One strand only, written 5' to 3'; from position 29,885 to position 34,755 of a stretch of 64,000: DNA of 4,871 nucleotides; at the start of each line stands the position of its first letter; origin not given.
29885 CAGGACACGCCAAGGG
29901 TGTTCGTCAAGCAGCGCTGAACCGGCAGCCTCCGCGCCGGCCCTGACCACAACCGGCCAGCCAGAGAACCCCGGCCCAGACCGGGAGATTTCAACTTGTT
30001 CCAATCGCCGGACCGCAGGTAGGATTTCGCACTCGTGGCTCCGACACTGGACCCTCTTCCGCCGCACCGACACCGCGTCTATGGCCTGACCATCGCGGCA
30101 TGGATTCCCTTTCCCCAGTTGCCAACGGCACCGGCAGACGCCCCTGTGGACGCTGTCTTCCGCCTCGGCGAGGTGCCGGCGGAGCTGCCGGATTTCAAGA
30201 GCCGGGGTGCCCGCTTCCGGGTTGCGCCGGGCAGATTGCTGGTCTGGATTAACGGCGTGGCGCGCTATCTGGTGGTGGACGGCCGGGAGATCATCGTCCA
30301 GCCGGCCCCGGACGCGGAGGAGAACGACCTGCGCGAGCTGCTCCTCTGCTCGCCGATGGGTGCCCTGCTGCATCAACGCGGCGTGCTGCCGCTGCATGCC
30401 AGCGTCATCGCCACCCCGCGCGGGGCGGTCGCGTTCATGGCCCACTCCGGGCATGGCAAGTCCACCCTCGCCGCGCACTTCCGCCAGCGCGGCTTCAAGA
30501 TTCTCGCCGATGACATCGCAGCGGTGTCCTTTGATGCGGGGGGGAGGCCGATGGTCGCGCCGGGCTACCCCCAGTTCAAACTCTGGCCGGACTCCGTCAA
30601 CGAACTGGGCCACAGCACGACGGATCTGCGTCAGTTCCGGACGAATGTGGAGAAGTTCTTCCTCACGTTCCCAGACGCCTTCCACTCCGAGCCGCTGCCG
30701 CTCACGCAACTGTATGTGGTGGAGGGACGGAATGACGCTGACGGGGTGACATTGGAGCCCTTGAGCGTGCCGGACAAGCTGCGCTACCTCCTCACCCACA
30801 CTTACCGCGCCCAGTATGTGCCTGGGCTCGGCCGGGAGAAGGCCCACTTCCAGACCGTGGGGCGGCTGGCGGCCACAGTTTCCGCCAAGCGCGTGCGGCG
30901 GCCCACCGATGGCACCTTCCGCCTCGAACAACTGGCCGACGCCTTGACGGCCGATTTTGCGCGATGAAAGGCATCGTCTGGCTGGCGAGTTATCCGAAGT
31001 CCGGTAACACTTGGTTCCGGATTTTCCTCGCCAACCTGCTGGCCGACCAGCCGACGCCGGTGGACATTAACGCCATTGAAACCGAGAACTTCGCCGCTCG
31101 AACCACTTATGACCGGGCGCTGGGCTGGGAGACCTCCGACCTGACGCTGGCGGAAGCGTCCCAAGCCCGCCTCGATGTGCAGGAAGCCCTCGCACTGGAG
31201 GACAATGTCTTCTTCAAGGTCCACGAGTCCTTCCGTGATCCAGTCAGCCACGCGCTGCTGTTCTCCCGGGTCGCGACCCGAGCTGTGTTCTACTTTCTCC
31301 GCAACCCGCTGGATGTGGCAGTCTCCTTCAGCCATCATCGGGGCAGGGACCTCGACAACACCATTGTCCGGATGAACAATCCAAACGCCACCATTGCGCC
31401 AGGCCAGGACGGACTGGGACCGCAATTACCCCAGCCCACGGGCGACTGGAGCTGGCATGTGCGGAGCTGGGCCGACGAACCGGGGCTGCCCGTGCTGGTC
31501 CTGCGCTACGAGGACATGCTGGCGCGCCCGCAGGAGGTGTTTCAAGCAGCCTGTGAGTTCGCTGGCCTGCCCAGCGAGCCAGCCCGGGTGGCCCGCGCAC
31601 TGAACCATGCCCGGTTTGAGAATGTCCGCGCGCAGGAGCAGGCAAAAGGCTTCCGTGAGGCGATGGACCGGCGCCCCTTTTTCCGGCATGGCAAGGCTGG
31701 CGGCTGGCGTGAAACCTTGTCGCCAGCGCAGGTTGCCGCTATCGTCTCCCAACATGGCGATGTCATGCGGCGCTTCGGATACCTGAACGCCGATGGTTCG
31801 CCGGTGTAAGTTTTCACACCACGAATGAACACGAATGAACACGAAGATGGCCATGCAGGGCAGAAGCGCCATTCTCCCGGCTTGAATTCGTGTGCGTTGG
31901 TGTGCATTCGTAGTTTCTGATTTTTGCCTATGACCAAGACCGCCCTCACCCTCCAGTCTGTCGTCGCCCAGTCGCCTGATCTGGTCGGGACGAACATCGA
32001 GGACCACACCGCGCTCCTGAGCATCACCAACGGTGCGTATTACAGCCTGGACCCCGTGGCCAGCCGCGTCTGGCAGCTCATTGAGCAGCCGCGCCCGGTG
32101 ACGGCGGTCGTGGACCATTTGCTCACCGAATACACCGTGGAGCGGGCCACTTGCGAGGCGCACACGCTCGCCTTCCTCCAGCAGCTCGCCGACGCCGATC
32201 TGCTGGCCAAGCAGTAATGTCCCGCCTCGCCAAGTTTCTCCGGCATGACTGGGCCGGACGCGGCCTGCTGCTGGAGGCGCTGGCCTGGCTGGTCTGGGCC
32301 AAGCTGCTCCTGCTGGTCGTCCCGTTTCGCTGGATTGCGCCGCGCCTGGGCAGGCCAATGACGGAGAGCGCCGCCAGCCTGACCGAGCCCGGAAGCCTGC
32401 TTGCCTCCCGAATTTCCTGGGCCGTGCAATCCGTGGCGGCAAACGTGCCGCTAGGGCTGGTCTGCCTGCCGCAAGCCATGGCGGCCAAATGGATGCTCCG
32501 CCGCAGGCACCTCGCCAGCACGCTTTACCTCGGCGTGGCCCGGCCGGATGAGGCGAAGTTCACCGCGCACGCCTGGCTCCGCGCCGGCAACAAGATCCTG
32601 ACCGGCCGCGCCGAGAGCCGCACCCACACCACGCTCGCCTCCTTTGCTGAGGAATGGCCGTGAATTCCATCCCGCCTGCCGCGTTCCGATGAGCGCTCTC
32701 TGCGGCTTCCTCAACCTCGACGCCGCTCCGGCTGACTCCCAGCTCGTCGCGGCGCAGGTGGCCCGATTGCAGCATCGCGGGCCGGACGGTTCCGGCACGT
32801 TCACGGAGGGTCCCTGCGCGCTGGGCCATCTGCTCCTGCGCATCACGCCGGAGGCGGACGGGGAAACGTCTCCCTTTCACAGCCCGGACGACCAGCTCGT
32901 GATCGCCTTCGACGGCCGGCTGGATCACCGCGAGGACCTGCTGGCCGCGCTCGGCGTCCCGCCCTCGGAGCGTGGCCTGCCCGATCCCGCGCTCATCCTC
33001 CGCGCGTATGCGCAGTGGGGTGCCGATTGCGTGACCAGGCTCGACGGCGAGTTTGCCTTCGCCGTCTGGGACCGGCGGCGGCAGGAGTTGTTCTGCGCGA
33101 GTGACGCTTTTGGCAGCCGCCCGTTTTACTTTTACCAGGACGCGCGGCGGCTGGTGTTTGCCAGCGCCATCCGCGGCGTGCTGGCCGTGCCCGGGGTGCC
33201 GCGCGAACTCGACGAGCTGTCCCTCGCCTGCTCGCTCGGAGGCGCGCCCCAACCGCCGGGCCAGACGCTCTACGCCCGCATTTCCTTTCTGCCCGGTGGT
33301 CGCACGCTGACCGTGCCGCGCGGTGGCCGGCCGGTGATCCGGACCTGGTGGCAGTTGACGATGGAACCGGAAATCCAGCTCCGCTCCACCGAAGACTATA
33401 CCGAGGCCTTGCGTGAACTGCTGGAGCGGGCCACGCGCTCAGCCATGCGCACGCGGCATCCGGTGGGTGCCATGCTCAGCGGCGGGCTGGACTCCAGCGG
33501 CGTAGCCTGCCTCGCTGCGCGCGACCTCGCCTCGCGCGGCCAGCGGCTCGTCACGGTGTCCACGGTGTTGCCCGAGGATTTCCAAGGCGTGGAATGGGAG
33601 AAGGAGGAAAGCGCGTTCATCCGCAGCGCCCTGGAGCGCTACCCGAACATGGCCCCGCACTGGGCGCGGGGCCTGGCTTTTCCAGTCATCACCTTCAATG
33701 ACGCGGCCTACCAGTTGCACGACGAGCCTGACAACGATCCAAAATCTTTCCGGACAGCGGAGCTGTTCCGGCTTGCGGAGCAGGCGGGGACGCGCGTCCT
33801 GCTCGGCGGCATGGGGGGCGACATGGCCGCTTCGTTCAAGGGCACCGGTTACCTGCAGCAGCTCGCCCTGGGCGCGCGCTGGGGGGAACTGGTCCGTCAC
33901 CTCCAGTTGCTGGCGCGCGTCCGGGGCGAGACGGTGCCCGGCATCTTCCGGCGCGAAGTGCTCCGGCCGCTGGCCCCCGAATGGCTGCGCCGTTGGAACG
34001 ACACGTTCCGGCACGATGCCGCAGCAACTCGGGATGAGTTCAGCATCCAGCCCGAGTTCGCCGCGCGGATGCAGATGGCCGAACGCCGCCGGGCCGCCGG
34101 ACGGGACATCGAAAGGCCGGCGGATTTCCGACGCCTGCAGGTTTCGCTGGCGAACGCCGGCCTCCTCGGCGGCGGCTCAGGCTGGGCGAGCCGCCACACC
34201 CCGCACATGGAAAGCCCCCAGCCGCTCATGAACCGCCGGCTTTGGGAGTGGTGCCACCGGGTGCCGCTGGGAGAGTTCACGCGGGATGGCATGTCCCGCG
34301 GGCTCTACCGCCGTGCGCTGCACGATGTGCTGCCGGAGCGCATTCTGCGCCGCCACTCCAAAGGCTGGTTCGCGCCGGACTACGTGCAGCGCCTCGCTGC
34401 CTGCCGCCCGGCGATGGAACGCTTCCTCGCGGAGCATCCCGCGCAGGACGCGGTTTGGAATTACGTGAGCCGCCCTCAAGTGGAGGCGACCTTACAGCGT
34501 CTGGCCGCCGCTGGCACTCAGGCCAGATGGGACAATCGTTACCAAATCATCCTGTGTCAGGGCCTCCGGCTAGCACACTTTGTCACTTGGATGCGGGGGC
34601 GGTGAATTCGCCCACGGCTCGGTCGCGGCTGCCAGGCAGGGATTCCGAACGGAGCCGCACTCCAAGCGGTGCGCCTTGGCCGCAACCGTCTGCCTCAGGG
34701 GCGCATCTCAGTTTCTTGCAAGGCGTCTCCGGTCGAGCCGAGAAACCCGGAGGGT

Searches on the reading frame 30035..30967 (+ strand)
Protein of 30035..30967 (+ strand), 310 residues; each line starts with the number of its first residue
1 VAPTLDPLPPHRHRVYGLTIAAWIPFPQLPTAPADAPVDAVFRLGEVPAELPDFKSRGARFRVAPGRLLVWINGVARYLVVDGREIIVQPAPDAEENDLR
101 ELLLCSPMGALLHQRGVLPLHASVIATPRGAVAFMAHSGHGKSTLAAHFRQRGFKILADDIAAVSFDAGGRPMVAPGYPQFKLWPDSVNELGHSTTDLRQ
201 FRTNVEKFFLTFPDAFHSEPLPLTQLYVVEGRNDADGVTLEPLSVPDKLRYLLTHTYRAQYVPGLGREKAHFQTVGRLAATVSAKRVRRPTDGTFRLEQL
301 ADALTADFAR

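Call 3: search_protein_families(library=pfam, max_evalue=0.1, proteins=[window:30035-30967:+])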
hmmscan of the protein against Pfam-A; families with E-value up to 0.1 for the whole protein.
window:30035-30967:+ (310 aa): 1 family
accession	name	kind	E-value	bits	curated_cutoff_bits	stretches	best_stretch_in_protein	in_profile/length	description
PF07475.17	Hpr_kinase_C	-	0.023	14.7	33.3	1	132-165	21-54/171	HPr Serine kinase C-terminal domain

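Call 4: search_protein_families(library=ncbifam, max_evalue=0.1, proteins=[window:30035-30967:+])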
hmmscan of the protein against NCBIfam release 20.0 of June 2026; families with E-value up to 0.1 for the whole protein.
window:30035-30967:+ (310 aa): 9 families
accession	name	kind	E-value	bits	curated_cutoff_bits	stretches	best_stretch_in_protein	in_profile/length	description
TIGR04352.1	HprK_rel_A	equivalog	2.5e-08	33.4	200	1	114-169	93-148/280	HprK-related kinase A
TIGR04355.1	HprK_rel_B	hypoth_equivalog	3.6e-05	23.1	200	1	113-170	140-197/351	HprK-related kinase B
TIGR04249.1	SCM_chp_ScmC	equivalog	0.0017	17.8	125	1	109-170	117-177/292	SynChlorMet cassette protein ScmC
NF006820.0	PRK09344.1-2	subfamily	0.0053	15.4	636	1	108-149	204-246/529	phosphoenolpyruvate carboxykinase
NF006822.0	PRK09344.1-4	equivalog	0.021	13.3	806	1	111-149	210-249/537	phosphoenolpyruvate carboxykinase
NF006821.0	PRK09344.1-3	subfamily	0.032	12.8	369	1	111-165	195-262/525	phosphoenolpyruvate carboxykinase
NF006823.0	PRK09344.1-5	equivalog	0.072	11.7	815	0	110-148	193-232/513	phosphoenolpyruvate carboxykinase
TIGR00224.1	pckA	equivalog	0.083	11.7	590.05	0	106-150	205-250/532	phosphoenolpyruvate carboxykinase (ATP)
TIGR00679.1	hpr-ser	equivalog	0.096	11.9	240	0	134-165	148-179/300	HPr(Ser) kinase/phosphatase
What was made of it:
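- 30035..30967 (+): HprK-related peptide kinase. TIGR04352 HprK_rel_A at E 2.5e-8, far below its cutoff (call 4).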

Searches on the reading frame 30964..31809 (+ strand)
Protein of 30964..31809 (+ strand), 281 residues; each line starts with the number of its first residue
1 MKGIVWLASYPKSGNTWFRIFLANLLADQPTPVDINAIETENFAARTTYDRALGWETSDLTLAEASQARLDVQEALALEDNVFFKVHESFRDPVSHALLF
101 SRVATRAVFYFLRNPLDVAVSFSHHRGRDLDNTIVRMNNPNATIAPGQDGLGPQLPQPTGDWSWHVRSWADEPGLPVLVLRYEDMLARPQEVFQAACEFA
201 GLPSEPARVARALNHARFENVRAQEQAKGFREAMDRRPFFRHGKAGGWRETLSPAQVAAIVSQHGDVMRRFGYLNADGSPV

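Call 3: search_protein_families(library=pfam, max_evalue=0.1, proteins=[window:30964-31809:+])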
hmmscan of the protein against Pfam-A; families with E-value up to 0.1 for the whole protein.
window:30964-31809:+ (281 aa): 2 families
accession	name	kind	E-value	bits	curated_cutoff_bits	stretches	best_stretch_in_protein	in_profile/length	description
PF00685.33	Sulfotransfer_1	-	2e-25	90.1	22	1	5-263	4-246/255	Sulfotransferase domain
PF13469.12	Sulfotransfer_3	-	0.00082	20.1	27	1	168-205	178-215/216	Sulfotransferase family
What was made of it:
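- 30964..31809 (+): Sulfotransferase. PF00685 at E 2e-25 (call 3).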

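Call 4: search_protein_families(library=ncbifam, max_evalue=0.1, proteins=[window:30964-31809:+])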
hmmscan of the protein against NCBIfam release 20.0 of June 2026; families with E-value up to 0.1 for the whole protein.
window:30964-31809:+ (281 aa): 0 families

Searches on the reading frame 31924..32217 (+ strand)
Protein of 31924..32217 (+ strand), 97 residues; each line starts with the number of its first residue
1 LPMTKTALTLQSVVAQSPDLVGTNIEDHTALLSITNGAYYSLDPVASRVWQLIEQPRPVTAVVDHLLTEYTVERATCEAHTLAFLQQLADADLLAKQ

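Call 3: search_protein_families(library=pfam, max_evalue=0.1, proteins=[window:31924-32217:+])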
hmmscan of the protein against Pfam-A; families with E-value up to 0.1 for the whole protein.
window:31924-32217:+ (97 aa): 2 families
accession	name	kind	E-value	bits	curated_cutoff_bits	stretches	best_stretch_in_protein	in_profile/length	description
PF05402.18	PqqD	-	7.5e-18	65.1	23.4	1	30-94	3-67/67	Coenzyme PQQ synthesis protein D (PqqD)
PF05258.17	DciA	-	0.012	16.3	24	1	4-37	16-49/89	Dna[CI] antecedent, DciA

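Call 4: search_protein_families(library=ncbifam, max_evalue=0.1, proteins=[window:31924-32217:+])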
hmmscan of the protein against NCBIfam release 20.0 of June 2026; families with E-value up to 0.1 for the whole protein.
window:31924-32217:+ (97 aa): 7 families
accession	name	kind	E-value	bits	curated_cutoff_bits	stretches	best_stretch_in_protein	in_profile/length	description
NF033536.1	lasso_PqqD_Bac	exception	2.5e-20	72.4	80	1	10-94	2-86/88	lasso peptide biosynthesis PqqD family chaperone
NF033530.1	lasso_PqqD_Strm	exception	1.6e-07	31.4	70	1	18-93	2-77/78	lasso peptide biosynthesis PqqD family chaperone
TIGR04302.1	geo_PqqD_fam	equivalog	1.2e-06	28.9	100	1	22-92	29-98/102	GeoRSP system PqqD family peptide chaperone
TIGR04248.1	SCM_PqqD_rel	equivalog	0.00017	21.7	100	1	24-93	11-80/84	SynChlorMet cassette protein ScmD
NF050069.2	PqqD_rel_WgkC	exception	0.00077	19.4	110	1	38-88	30-80/103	PqqD family peptide maturation chaperone WgkC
TIGR04353.1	PqqD_rel_X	equivalog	0.0012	19.7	35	1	35-94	11-73/74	HPr-rel-A system PqqD family peptide chaperone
TIGR03859.1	PQQ_PqqD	equivalog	0.0017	18.2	46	1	40-93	27-79/81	pyrroloquinoline quinone biosynthesis peptide chaperone PqqD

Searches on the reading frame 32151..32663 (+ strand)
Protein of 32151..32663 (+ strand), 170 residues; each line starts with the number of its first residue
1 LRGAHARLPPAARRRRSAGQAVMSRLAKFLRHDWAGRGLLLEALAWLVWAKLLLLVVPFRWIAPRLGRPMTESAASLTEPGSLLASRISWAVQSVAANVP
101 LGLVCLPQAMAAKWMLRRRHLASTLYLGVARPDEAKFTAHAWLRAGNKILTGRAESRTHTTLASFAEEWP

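Call 3: search_protein_families(library=pfam, max_evalue=0.1, proteins=[window:32151-32663:+])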
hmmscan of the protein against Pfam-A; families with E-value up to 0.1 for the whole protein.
window:32151-32663:+ (170 aa): 1 family
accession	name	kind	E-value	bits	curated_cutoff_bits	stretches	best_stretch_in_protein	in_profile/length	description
PF13471.12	Transglut_core3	-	8.3e-24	84.2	26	1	53-160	1-113/117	Transglutaminase-like superfamily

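Call 4: search_protein_families(library=ncbifam, max_evalue=0.1, proteins=[window:32151-32663:+])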
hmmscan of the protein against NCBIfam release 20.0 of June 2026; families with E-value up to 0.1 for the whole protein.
window:32151-32663:+ (170 aa): 1 family
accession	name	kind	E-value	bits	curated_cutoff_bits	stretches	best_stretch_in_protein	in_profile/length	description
NF033537.1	lasso_biosyn_B2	equivalog_domain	5e-25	88.4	33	1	38-164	3-131/132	lasso peptide biosynthesis B2 protein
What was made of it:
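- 32151..32663 (+): B2 leader peptidase. NF033537 at E 5e-25; PF13471 (calls 3, 4).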

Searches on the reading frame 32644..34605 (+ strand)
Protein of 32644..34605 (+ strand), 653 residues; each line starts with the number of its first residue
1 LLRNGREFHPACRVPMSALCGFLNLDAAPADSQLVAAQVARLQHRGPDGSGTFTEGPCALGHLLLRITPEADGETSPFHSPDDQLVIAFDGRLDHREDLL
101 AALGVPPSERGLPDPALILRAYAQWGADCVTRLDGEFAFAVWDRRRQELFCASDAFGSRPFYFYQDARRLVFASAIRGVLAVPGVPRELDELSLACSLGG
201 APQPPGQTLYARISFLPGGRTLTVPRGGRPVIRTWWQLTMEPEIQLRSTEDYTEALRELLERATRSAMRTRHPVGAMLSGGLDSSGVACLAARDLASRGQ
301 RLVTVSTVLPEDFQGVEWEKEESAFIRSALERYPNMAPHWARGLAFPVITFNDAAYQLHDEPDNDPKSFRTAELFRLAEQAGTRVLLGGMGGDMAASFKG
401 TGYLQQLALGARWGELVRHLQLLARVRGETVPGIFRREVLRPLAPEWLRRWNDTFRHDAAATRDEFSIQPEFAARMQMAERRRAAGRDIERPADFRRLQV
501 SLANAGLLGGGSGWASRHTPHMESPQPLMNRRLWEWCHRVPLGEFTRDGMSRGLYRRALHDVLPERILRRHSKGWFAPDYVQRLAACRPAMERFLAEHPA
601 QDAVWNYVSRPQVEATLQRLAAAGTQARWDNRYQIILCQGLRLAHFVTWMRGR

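Call 3: search_protein_families(library=pfam, max_evalue=0.1, proteins=[window:32644-34605:+])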
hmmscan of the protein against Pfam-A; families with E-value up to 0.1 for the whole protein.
window:32644-34605:+ (653 aa): 4 families
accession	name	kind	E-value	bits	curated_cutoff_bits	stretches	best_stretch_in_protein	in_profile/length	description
PF00733.27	Asn_synthase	-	8.3e-30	105.1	21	1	256-649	2-352/354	Asparagine synthase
PF13522.11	GATase_6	-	9.7e-24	84.3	27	1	47-174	1-129/130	Glutamine amidotransferase domain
PF13537.11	GATase_7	-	2.6e-23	82.8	25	1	70-179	8-121/123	Glutamine amidotransferase domain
PF12481.13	DUF3700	-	9.7e-05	22.4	27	1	119-169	114-165/228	Aluminium induced protein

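Call 4: search_protein_families(library=ncbifam, max_evalue=0.1, proteins=[window:32644-34605:+])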
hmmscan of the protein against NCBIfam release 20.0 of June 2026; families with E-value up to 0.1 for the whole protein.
window:32644-34605:+ (653 aa): 7 families
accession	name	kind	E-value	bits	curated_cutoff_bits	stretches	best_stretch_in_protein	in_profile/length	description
NF033535.1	lass_lactam_cya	exception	9.5e-118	394.5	525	2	16-435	1-414/668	lasso peptide isopeptide bond-forming cyclase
TIGR01536.1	asn_synth_AEB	equivalog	1.1e-56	192.9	267.1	1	20-573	4-514/517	asparagine synthase (glutamine-hydrolyzing)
TIGR03108.1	eps_aminotran_1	hypoth_equivalog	1.3e-51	176.1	816.9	1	19-395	4-370/628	XrtA/PEP-CTERM system amidotransferase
TIGR03104.1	trio_amidotrans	equivalog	2.4e-50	171.4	570.1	1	16-293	1-282/589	N-acetylglutaminylglutamine amidotransferase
NF006949.0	PRK09431.1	equivalog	3.1e-30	105.2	499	2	16-179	1-165/554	asparagine synthase B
NF033561.1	macrolact_Ik_Al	subfamily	1.6e-25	89.7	300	2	128-487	74-425/561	albusnodin/ikarugamycin family macrolactam cyclase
NF002048.0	PRK00876.1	subfamily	0.066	12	313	1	250-297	17-63/330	NAD(+) synthase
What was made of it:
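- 32644..34605 (+): Lasso cyclase C. NF033535 at E 9.5e-118, 394.5 bits, below its 525-bit cutoff; Asn_synthase (calls 3, 4).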
